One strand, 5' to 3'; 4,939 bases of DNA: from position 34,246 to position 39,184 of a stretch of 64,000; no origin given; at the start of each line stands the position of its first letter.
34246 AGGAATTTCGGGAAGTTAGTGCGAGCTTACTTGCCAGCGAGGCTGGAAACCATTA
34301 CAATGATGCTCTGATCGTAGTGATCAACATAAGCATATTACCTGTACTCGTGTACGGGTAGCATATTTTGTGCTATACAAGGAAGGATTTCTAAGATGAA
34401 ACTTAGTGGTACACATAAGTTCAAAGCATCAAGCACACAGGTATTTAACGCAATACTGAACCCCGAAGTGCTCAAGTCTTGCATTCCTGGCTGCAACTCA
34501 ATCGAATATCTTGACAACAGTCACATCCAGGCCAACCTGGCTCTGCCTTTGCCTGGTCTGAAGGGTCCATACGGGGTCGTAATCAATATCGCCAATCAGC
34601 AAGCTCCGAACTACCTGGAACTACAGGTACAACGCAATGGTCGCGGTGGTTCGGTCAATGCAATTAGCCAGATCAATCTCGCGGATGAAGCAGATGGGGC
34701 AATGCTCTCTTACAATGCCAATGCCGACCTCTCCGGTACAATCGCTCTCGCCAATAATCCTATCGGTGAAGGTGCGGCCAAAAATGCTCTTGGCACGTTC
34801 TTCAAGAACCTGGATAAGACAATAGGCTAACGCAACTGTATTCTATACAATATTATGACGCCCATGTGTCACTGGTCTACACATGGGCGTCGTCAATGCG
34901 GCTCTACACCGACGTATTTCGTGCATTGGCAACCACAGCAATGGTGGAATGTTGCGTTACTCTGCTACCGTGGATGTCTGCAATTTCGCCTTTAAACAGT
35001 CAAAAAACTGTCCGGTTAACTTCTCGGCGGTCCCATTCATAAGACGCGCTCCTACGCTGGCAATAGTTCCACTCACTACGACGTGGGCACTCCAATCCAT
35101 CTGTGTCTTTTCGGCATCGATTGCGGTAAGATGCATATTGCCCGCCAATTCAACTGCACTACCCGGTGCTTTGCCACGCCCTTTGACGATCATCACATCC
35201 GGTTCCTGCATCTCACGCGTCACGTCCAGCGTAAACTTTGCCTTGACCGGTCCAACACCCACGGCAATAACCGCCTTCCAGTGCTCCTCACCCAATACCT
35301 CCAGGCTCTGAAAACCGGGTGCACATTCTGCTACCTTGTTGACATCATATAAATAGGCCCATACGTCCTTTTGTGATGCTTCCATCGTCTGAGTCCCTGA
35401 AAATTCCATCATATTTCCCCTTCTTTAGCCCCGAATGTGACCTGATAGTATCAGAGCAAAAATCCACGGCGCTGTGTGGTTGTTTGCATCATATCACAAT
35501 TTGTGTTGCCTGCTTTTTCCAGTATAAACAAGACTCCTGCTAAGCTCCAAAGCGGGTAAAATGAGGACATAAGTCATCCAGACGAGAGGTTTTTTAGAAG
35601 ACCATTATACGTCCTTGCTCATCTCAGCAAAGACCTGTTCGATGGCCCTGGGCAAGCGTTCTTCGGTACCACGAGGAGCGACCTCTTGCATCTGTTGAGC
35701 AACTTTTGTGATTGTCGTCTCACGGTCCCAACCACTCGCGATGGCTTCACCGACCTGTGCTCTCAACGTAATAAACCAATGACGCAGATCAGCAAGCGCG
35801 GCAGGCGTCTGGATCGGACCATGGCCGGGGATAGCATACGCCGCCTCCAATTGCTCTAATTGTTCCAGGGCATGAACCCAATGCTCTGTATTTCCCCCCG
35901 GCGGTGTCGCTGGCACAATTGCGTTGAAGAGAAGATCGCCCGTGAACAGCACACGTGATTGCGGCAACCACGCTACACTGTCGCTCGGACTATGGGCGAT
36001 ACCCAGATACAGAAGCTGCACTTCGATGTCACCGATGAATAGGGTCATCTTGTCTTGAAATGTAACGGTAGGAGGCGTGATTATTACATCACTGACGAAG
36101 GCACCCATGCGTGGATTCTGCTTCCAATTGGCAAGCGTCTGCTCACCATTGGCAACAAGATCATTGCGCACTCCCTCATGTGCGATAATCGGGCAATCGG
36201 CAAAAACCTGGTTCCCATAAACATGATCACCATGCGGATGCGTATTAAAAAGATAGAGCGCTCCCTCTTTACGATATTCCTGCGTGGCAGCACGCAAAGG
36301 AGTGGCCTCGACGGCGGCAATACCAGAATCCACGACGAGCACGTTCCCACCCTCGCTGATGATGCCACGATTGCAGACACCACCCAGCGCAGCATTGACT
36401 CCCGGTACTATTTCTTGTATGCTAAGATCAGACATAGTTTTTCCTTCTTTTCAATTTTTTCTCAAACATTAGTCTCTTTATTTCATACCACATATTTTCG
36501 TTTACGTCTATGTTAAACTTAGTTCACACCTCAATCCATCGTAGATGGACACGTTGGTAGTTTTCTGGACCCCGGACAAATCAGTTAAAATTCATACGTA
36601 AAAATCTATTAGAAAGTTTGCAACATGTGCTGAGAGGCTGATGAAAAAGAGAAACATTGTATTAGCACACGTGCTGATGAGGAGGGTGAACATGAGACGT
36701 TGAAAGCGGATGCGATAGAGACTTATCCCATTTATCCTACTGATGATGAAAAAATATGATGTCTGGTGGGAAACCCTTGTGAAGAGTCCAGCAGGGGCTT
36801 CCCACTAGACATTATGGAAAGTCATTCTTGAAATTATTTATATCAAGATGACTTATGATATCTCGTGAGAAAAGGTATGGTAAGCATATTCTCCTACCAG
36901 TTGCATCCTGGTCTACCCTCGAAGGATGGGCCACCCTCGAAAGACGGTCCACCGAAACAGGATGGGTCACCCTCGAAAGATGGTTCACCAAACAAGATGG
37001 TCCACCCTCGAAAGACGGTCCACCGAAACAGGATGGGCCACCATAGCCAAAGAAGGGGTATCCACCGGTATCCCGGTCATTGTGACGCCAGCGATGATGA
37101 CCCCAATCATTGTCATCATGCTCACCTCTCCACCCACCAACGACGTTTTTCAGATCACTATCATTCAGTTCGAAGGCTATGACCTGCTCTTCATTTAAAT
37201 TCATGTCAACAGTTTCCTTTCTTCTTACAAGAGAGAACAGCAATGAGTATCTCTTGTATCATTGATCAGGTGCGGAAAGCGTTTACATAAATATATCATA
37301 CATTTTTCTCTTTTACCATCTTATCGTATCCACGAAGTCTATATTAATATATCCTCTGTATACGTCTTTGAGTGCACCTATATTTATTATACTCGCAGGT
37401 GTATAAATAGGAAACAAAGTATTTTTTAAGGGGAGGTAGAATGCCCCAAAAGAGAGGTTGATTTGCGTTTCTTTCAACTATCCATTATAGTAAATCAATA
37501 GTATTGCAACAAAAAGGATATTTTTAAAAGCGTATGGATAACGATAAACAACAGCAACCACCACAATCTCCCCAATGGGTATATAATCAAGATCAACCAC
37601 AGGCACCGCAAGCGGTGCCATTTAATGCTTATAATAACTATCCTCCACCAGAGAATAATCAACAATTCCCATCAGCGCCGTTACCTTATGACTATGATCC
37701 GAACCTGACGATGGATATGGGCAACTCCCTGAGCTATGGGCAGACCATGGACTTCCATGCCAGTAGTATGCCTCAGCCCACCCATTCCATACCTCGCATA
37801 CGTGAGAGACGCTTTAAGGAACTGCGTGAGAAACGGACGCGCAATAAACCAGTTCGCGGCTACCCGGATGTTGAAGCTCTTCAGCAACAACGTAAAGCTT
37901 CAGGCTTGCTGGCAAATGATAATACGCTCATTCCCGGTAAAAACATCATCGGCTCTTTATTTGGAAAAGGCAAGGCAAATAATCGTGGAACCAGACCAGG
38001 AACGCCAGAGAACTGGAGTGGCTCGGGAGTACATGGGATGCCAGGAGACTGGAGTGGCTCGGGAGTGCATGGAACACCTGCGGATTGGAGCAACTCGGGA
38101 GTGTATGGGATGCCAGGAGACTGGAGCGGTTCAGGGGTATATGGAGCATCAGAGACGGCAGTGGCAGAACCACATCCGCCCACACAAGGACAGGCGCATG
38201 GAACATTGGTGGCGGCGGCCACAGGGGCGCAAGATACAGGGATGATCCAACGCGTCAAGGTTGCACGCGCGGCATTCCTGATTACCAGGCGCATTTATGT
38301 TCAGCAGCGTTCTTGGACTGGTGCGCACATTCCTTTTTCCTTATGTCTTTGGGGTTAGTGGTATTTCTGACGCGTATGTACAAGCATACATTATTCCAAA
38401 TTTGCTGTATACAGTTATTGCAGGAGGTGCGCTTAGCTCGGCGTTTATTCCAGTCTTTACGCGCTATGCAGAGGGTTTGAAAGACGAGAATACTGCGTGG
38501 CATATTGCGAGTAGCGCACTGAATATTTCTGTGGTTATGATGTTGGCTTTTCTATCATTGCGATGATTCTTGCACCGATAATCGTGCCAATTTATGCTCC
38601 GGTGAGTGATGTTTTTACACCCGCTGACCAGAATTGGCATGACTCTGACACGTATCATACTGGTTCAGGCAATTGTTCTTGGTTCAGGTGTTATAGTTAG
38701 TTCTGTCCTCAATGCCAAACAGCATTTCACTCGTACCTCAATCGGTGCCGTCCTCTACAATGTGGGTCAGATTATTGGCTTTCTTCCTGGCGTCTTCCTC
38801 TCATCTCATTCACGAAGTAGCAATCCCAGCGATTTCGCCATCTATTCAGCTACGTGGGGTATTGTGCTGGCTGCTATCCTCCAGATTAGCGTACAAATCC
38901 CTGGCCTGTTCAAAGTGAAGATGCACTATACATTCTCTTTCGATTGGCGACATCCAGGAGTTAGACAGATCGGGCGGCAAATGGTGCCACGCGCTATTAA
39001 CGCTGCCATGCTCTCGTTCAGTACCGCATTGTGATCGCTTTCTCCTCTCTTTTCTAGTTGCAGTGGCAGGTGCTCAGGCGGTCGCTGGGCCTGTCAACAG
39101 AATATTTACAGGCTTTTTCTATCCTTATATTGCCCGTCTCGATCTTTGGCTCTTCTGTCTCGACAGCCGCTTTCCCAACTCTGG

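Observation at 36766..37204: Orphan double-glycine-leader precursor peptide with a Gly-Pro-Ser-Cys/Phe hexapeptide-repeat core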

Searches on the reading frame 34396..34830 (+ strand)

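Call 8: search_protein_families(library=pfam, proteins=[window:34396-34830:+])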
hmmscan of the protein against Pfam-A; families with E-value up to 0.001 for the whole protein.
window:34396-34830:+ (144 aa): 1 family
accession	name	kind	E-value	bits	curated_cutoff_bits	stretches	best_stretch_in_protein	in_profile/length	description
PF06240.19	COXG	-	1.8e-16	60.6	22.2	1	5-143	1-139/140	Carbon monoxide dehydrogenase subunit G (CoxG)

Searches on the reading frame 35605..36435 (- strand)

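Call 8: search_protein_families(library=pfam, proteins=[window:35605-36435:-])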
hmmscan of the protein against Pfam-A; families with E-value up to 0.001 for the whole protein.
window:35605-36435:- (276 aa): 1 family
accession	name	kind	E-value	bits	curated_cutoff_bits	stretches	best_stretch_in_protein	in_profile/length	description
PF00753.33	Lactamase_B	-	2.3e-22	80.3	22.7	1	19-205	4-196/196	Metallo-beta-lactamase superfamily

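Call 63: search_protein_families(library=ncbifam, proteins=[window:35605-36435:-], max_evalue=0.01)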
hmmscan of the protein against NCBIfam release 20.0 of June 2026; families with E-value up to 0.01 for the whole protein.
window:35605-36435:- (276 aa): 29 families (the best 25 are shown)
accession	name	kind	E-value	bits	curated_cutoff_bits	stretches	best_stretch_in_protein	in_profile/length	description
TIGR04559.1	SoxH_rel_PQQ_2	hypoth_equivalog_domain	3.4e-39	134.9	280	1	17-272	26-280/283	quinoprotein relay system zinc metallohydrolase 2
TIGR04558.1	SoxH_rel_PQQ_1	hypoth_equivalog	7.6e-38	130.2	300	1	18-273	31-281/285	quinoprotein relay system zinc metallohydrolase 1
NF033088.2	bla_subclass_B1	equivalog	5.4e-16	58.9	200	1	21-215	31-210/217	subclass B1 metallo-beta-lactamase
NF038103.1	blaGMB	exception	1.1e-08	34.6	580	1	30-215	59-253/270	GMB family subclass B1 metallo-beta-lactamase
NF041269.1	bla_B1_long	equivalog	2.4e-08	33.5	350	1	122-210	115-206/334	subclass B1 metallo-beta-lactamase, long type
NF012229.1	bla_class_B_core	domain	1.5e-07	31.7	100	1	25-158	19-139/139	metallo-beta-lactamase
NF041758.1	B1_blaCHM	exception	3.7e-06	26.4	475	1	122-207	142-230/246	CHM family subclass B1 metallo-beta-lactamase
NF000453.2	blaPEDO-3_fam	exception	5.4e-06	26.1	400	1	31-170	58-178/237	PEDO-3 family subclass B1 metallo-beta-lactamase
NF012145.1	blaDIM_SIM_IMP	exception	1.3e-05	25.1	288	1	125-210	111-196/209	DIM/SIM/IMP family subclass B1 metallo-beta-lactamase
NF012137.0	bla_xUS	exception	2.2e-05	24.1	400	1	124-206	133-219/246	MUS/TUS/MOC family subclass B1 metallo-beta-lactamase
NF040580.1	MBL_fold_Vmh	equivalog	2.4e-05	23.8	430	1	24-218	43-234/286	Vmh family MBL fold metallo-hydrolase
NF041441.1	blaCIM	exception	2.6e-05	23.9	490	1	122-207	145-233/250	CIM family subclass B1 metallo-beta-lactamase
NF000322.2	blaCcrA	exception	2.6e-05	23.9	550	1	121-207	135-225/249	CfiA family subclass B1 metallo-beta-lactamase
NF012146.1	blaB-IND-MUS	exception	3e-05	23.4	270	1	124-206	133-219/237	BlaB/IND/MUS family subclass B1 metallo-beta-lactamase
TIGR03413.1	GSH_gloB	equivalog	5.7e-05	22.6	200.8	0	31-80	21-65/248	hydroxyacylglutathione hydrolase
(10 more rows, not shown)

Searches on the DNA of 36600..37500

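Call 49: search_rna_families(source=window, start=36700, end=37500, threshold=evalue, max_evalue=1)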
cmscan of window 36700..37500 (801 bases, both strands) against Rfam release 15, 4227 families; matches with E-value up to 1: 1.
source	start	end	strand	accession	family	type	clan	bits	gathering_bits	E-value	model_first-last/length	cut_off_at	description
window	36729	36888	+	RF01482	AdoCbl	Cis-reg; riboswitch;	CL00101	22.9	50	0.092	1-149/149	no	AdoCbl (Cobalamin/B12) riboswitch aptamer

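Call 51: search_rna_families(source=window, start=36600, end=37000, threshold=evalue, max_evalue=1, show_alignments=2)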
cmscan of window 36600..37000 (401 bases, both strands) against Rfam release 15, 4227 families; matches with E-value up to 1: 4.
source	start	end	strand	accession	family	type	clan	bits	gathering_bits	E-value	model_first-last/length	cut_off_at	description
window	36729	36888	+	RF01482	AdoCbl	Cis-reg; riboswitch;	CL00101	22.9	50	0.046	1-149/149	no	AdoCbl (Cobalamin/B12) riboswitch aptamer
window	36798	36873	-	RF04172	MIR8675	Gene; miRNA;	-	18.5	90.8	0.79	1-95/95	no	MIR8675 microRNA precursor family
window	36798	36895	+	RF00082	SraG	Gene; sRNA;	-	18.3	50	0.8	1-177/177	no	SraG RNA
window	36797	36872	+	RF04172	MIR8675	Gene; miRNA;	-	18.3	90.8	0.87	1-95/95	no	MIR8675 microRNA precursor family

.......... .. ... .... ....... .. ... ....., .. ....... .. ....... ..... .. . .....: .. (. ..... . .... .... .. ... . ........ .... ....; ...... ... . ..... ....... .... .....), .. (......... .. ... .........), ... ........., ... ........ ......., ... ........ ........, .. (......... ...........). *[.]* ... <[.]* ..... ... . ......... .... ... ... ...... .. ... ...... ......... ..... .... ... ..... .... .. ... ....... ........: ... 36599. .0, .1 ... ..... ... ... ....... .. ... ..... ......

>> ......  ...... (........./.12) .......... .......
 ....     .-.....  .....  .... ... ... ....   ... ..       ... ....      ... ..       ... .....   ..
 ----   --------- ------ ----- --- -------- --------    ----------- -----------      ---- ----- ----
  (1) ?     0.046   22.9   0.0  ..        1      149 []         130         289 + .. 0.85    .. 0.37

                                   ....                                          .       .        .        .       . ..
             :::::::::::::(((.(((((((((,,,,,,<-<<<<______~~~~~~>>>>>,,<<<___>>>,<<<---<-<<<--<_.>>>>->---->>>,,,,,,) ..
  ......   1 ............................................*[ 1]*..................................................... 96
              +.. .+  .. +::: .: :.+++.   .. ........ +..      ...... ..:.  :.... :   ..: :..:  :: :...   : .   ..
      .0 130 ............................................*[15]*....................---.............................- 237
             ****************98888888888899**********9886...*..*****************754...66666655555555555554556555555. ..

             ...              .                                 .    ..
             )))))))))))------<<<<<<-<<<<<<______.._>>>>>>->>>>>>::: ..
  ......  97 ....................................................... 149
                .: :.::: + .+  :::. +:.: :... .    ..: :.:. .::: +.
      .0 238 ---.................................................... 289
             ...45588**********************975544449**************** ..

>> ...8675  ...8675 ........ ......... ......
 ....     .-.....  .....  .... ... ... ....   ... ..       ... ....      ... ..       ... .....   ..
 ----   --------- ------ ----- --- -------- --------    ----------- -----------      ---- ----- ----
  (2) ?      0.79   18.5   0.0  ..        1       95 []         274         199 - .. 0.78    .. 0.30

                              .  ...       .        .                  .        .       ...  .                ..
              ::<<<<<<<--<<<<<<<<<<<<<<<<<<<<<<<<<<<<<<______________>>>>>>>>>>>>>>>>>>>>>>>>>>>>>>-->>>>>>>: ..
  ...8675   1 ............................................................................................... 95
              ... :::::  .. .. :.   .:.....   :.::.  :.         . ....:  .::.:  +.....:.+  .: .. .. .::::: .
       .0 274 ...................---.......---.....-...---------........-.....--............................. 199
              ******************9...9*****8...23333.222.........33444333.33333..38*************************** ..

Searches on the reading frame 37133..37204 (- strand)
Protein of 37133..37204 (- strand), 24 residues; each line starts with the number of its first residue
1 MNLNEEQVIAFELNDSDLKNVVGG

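Call 16: search_protein_families(library=ncbifam, proteins=[window:37133-37204:-], max_evalue=10)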
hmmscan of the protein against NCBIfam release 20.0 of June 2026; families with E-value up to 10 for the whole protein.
seq(24 aa): 2 families
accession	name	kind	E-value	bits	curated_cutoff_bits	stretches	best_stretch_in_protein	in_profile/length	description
TIGR01847.1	bacteriocin_sig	domain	0.0068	16.9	15.7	1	12-24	3-15/15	bacteriocin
NF038153.1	lant_leader_L1a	domain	0.02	15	22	1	12-24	20-32/32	class I lanthipeptide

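Call 17: search_protein_families(library=pfam, proteins=[window:37133-37204:-], max_evalue=10)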
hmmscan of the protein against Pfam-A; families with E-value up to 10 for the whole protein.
seq(24 aa): 0 families

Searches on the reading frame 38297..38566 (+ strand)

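Call 8: search_protein_families(library=pfam, proteins=[window:38297-38566:+])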
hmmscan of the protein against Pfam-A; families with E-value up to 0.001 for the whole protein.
window:38297-38566:+ (89 aa): 1 family
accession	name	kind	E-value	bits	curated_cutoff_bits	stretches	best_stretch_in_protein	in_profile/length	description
PF03023.19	MurJ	-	2.2e-13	50.1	27.4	1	16-86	3-73/451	Lipid II flippase MurJ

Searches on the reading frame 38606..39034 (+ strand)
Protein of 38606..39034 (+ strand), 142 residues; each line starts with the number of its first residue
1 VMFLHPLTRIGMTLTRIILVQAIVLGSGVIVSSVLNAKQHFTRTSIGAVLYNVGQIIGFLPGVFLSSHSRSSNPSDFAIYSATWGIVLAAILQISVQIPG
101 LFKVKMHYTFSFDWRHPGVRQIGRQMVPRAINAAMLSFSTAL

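Call 8: search_protein_families(library=pfam, proteins=[window:38606-39034:+])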
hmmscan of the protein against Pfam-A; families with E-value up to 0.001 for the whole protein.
window:38606-39034:+ (142 aa): 1 family
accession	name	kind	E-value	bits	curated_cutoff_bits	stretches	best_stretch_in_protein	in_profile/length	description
PF03023.19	MurJ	-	1.5e-14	53.9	27.4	1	10-135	96-212/451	Lipid II flippase MurJ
